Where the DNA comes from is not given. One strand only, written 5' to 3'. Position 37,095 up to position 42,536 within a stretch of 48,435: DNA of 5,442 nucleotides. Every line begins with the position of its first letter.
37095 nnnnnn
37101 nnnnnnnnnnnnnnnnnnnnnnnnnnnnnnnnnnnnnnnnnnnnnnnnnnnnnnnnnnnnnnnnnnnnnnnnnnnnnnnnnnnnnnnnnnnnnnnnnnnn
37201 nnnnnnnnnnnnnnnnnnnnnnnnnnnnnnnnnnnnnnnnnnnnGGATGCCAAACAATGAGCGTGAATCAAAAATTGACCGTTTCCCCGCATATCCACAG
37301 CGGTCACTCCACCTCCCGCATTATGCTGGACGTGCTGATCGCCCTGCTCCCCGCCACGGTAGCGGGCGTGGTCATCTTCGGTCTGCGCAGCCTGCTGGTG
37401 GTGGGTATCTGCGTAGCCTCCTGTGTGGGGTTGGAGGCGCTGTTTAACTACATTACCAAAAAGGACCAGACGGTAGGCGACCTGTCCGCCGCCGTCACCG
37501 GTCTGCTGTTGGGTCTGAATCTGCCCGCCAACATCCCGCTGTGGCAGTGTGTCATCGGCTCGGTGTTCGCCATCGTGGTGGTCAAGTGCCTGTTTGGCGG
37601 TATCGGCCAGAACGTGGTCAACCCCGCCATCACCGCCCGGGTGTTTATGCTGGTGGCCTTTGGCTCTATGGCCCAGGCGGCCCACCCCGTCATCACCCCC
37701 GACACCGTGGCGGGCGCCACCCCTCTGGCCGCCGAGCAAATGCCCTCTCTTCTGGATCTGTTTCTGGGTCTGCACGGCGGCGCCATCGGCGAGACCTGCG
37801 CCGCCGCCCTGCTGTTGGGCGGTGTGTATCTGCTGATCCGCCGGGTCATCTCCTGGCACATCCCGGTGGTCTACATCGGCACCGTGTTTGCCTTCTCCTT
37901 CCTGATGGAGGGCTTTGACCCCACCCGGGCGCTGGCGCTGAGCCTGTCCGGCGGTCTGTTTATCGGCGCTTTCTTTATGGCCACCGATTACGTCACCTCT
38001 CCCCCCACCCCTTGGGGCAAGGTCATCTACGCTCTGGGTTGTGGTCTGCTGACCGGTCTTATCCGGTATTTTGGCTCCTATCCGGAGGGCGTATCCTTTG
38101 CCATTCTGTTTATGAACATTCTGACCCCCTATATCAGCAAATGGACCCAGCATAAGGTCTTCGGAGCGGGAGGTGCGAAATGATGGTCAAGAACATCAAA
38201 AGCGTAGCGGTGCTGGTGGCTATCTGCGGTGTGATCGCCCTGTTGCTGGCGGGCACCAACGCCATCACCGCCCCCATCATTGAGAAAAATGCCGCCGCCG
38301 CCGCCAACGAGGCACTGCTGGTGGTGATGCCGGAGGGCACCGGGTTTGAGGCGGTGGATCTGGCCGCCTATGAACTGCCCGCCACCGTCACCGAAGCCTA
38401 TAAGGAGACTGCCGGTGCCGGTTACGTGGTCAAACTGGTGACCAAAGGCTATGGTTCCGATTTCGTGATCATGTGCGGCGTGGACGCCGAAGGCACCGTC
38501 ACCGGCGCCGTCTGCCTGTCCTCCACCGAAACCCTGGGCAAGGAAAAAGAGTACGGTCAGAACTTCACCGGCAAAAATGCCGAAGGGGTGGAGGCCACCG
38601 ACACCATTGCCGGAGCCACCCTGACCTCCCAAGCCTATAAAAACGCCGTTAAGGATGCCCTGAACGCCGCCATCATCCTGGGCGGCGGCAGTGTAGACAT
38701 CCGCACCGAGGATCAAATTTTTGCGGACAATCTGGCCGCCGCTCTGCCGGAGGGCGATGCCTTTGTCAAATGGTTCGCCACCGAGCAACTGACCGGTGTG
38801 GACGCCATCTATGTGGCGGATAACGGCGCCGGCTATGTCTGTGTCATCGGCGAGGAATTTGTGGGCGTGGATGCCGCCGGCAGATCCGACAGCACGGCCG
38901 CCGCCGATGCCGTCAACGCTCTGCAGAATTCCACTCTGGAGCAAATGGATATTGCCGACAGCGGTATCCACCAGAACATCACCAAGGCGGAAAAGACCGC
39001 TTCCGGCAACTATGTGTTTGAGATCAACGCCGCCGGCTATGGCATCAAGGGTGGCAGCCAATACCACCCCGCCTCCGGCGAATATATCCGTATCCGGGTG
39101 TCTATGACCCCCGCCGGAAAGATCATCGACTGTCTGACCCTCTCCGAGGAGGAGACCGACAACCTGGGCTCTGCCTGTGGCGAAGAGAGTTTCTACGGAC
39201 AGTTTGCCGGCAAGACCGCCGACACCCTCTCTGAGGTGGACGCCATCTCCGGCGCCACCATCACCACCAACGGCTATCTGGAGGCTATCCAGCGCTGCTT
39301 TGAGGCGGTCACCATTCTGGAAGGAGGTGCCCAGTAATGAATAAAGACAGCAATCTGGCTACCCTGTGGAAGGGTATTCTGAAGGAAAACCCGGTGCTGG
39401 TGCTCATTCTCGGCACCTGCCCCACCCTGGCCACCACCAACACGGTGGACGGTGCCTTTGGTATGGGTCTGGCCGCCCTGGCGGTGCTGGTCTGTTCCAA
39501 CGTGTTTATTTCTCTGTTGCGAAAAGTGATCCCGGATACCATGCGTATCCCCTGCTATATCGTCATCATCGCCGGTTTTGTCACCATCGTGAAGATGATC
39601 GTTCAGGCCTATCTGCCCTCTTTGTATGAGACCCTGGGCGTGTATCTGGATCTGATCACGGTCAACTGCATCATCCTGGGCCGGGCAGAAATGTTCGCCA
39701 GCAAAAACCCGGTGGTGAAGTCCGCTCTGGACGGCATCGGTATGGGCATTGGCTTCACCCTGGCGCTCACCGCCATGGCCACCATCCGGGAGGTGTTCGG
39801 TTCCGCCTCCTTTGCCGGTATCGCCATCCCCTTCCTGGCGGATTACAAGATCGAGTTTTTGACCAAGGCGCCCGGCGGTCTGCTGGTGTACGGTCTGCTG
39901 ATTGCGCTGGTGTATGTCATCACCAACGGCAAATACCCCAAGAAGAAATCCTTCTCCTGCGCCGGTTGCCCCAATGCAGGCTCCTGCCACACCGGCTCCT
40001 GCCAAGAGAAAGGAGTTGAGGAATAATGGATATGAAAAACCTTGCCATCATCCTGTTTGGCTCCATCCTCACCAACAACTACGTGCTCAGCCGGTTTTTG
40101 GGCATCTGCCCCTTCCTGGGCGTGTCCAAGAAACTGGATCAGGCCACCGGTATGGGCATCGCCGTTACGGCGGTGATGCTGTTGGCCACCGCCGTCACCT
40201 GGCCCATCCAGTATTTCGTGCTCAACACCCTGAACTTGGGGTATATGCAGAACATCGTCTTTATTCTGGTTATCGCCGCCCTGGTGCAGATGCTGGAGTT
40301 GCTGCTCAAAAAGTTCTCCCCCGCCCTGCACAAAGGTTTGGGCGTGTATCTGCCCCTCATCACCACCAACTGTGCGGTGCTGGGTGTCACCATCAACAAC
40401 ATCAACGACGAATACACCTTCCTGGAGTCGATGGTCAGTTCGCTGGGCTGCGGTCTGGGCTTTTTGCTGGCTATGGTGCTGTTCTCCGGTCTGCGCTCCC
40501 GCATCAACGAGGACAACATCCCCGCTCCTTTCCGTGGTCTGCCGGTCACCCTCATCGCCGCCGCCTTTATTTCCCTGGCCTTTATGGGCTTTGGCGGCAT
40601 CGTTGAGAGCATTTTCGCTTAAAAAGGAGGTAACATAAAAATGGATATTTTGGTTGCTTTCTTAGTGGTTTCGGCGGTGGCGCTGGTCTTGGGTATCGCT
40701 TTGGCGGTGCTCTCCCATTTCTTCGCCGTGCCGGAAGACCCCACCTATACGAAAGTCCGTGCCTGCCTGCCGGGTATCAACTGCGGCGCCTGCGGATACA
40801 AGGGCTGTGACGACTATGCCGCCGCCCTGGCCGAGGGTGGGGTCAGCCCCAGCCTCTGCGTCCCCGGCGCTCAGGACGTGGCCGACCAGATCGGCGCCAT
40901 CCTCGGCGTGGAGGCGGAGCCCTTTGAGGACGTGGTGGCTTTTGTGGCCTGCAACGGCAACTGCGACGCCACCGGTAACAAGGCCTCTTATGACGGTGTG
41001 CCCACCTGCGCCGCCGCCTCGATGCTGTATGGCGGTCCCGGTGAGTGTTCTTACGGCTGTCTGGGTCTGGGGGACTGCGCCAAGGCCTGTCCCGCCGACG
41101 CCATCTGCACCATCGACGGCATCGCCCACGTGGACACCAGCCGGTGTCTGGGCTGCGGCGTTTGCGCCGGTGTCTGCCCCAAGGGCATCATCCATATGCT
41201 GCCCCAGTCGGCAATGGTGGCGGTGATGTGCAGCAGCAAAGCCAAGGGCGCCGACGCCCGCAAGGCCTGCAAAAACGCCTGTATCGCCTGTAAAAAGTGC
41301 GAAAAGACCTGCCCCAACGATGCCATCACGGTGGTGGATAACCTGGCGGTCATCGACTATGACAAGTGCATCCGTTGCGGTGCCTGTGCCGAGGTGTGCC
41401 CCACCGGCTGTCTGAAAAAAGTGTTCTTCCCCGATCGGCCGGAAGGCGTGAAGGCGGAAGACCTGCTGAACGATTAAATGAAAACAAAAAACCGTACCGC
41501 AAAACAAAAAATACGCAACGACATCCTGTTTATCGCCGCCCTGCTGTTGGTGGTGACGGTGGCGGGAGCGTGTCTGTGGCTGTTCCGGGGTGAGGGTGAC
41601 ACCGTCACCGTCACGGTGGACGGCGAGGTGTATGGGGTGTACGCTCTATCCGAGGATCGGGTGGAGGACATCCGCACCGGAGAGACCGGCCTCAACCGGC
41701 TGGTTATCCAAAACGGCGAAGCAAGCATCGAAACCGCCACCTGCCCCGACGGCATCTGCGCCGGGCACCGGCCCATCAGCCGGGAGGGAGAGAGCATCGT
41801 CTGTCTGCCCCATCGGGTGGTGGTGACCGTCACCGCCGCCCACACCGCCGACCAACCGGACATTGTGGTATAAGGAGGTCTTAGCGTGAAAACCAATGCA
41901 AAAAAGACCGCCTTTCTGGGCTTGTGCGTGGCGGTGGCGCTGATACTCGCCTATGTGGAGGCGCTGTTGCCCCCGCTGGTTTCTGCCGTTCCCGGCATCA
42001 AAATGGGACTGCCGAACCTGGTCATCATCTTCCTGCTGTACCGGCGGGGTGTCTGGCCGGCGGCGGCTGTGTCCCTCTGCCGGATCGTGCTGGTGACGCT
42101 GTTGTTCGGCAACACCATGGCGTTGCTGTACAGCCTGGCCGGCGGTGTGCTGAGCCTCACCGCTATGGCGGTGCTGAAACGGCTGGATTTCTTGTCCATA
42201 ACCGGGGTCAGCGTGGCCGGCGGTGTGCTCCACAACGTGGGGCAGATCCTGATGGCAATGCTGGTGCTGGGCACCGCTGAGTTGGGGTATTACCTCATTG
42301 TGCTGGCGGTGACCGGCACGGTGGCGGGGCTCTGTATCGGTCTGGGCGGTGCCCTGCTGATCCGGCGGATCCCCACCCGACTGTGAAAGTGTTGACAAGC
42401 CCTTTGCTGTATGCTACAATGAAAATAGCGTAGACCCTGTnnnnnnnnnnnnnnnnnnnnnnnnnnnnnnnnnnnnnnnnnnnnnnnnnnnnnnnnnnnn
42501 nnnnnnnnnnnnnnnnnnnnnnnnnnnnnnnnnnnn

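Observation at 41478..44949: Rnf operon extended by NusG-II, Gx transporter, duplicated lipoprotein, ApbE and DUF1622: candidate extracytoplasmic flavinylation and electron-transfer module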

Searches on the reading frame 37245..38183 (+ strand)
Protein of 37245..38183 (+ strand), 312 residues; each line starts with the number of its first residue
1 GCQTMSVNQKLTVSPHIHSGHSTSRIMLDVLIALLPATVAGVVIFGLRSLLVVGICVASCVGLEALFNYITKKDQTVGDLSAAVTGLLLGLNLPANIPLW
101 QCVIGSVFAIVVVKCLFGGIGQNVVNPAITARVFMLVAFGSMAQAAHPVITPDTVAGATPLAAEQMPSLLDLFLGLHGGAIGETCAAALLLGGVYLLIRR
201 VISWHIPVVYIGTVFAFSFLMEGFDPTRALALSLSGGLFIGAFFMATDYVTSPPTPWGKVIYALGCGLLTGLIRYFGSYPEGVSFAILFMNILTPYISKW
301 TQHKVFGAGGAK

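Call 3: search_protein_families(library=pfam, proteins=[window:37245-38183:+], max_evalue=0.01)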
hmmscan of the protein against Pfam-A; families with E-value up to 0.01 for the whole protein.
window:37245-38183:+ (312 aa): 1 family
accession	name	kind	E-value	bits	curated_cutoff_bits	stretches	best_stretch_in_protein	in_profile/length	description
PF03116.20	NQR2_RnfD_RnfE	-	7.6e-113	377.2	27.7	1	12-307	3-296/296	NQR2, RnfD, RnfE family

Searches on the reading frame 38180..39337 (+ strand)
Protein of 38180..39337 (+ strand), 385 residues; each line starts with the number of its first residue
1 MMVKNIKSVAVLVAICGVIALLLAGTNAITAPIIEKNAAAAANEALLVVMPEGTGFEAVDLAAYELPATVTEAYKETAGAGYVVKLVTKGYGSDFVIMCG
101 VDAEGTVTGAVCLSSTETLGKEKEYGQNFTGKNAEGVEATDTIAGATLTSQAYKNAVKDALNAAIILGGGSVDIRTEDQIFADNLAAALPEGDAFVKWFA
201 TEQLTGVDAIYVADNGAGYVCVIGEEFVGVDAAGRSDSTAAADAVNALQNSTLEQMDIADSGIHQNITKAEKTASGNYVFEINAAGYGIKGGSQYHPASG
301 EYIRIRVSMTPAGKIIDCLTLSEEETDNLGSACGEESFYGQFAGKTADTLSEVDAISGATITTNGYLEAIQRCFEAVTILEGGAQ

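Call 3: search_protein_families(library=pfam, proteins=[window:38180-39337:+], max_evalue=0.01)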
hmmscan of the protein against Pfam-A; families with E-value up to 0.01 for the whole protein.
window:38180-39337:+ (385 aa): 1 family
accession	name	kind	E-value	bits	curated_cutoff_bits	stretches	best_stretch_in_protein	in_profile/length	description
PF04205.19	FMN_bind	-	1.3e-25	90.3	22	2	90-162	1-77/77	FMN-binding domain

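Call 4: search_protein_families(library=ncbifam, proteins=[window:38180-39337:+], max_evalue=0.01)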
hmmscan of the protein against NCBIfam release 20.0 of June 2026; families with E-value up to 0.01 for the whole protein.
window:38180-39337:+ (385 aa): 9 families
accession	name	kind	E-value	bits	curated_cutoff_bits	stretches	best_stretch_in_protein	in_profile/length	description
TIGR01947.1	rnfG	subfamily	2.7e-19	70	102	2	11-162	3-183/187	RnfABCDGE type electron transport complex subunit G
NF045876.1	RnfG_DVU2794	exception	3.2e-15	56.1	205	2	2-162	1-177/190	RnfABCDGE type electron transport complex subunit G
NF041840.1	rnfG_Methano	equivalog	8.6e-15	54.8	230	2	8-161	11-181/189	Rnf electron transport complex subunit RnfG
TIGR01938.1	nqrC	equivalog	1.9e-07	30.9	144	1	344-375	212-243/251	NADH:ubiquinone reductase (Na(+)-transporting) subunit C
NF003750.0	PRK05346.2-1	equivalog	2.1e-05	24.2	352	0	343-375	184-216/225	Na(+)-translocating NADH-quinone reductase subunit C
NF002519.0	PRK01908.1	equivalog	4.5e-05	23.2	178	0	3-120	2-130/209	electron transport complex subunit RsxG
NF003749.0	PRK05346.1-5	equivalog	0.00046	19.6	255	0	345-369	213-237/261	Na(+)-translocating NADH-quinone reductase subunit C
NF003747.0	PRK05346.1-2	equivalog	0.0071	15.6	336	0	345-371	211-236/260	Na(+)-translocating NADH-quinone reductase subunit C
NF003753.0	PRK05346.2-4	equivalog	0.0094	15.3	329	0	351-371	213-233/249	Na(+)-translocating NADH-quinone reductase subunit C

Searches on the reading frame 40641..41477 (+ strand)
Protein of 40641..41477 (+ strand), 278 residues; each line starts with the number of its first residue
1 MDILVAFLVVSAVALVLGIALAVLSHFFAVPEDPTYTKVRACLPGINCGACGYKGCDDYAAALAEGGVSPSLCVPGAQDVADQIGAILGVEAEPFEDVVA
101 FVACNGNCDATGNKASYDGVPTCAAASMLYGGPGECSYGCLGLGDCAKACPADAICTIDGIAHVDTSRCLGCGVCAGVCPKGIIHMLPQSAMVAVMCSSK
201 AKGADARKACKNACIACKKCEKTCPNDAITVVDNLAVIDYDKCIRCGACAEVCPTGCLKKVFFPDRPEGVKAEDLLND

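Call 3: search_protein_families(library=pfam, proteins=[window:40641-41477:+], max_evalue=0.01)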
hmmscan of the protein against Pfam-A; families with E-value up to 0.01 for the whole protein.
window:40641-41477:+ (278 aa): 14 families
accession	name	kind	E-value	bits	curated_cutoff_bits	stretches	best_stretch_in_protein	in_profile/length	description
PF00037.32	Fer4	-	5.9e-21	73.8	21.1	3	237-259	2-24/24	4Fe-4S binding domain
PF12837.12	Fer4_6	-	3.8e-15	55.4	25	3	236-257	2-23/24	4Fe-4S binding domain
PF04060.18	FeS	-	2.2e-13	50.1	23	1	43-75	1-33/33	Putative Fe-S cluster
PF12838.12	Fer4_7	-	2.8e-12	47.3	27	2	214-257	2-52/52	4Fe-4S dicluster domain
PF14697.11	Fer4_21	-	2.5e-11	43.9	35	2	140-186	8-59/59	4Fe-4S dicluster domain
PF13237.11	Fer4_10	-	1.5e-10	41.2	25.5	3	212-254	7-53/53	4Fe-4S dicluster domain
PF12797.12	Fer4_2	-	2.3e-10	40.2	24.5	2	237-255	4-22/22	4Fe-4S binding domain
PF13187.11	Fer4_9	-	2.5e-09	37.4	27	2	213-257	1-51/52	4Fe-4S dicluster domain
PF25160.1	LdpA_Fe-S-bd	-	8.3e-09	35.5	27.6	2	146-187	9-46/49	LdpA Fe-S cluster-binding domain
PF13183.11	Fer4_8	-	4.7e-07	30.7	27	1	241-270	3-32/68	4Fe-4S dicluster domain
PF13484.11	Fer4_16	-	1.7e-06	29.1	30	2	242-261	1-20/66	4Fe-4S double cluster binding domain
PF13534.11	Fer4_17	-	6.6e-06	27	22.2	1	168-227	1-59/61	4Fe-4S dicluster domain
PF12800.12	Fer4_4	-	0.00014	22.4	24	1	241-256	2-17/17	4Fe-4S binding domain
PF12798.12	Fer4_3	-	0.00057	21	27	0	169-183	1-15/15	4Fe-4S binding domain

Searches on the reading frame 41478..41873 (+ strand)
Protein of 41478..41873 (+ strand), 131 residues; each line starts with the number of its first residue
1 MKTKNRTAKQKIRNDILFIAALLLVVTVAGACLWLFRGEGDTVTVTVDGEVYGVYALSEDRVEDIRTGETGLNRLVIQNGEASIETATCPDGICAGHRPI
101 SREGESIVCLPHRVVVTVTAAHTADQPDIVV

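Call 3: search_protein_families(library=pfam, proteins=[window:41478-41873:+], max_evalue=0.01)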
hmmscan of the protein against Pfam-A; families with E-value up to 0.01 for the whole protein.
window:41478-41873:+ (131 aa): 1 family
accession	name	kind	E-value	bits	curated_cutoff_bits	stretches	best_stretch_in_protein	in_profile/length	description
PF07009.16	NusG_II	-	1.2e-26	93.4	29.6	1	19-120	2-105/107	NusG domain II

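Call 4: search_protein_families(library=ncbifam, proteins=[window:41478-41873:+], max_evalue=0.01)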
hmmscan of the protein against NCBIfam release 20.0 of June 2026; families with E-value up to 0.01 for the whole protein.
window:41478-41873:+ (131 aa): 0 families

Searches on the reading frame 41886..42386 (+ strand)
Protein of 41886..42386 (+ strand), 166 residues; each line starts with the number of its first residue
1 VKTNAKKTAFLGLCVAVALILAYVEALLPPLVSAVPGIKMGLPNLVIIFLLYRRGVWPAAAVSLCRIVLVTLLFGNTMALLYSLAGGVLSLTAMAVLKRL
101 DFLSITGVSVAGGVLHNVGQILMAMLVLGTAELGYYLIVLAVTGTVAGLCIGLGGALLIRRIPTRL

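Call 3: search_protein_families(library=pfam, proteins=[window:41886-42386:+], max_evalue=0.01)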
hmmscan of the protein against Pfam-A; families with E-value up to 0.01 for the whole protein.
window:41886-42386:+ (166 aa): 1 family
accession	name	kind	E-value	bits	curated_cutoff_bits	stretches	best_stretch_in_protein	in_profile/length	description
PF07456.16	Hpre_diP_synt_I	-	9.5e-33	113.7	30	1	15-154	2-143/147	Heptaprenyl diphosphate synthase component I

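Call 4: search_protein_families(library=ncbifam, proteins=[window:41886-42386:+], max_evalue=0.01)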
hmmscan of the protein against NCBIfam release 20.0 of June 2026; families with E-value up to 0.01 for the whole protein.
window:41886-42386:+ (166 aa): 0 families
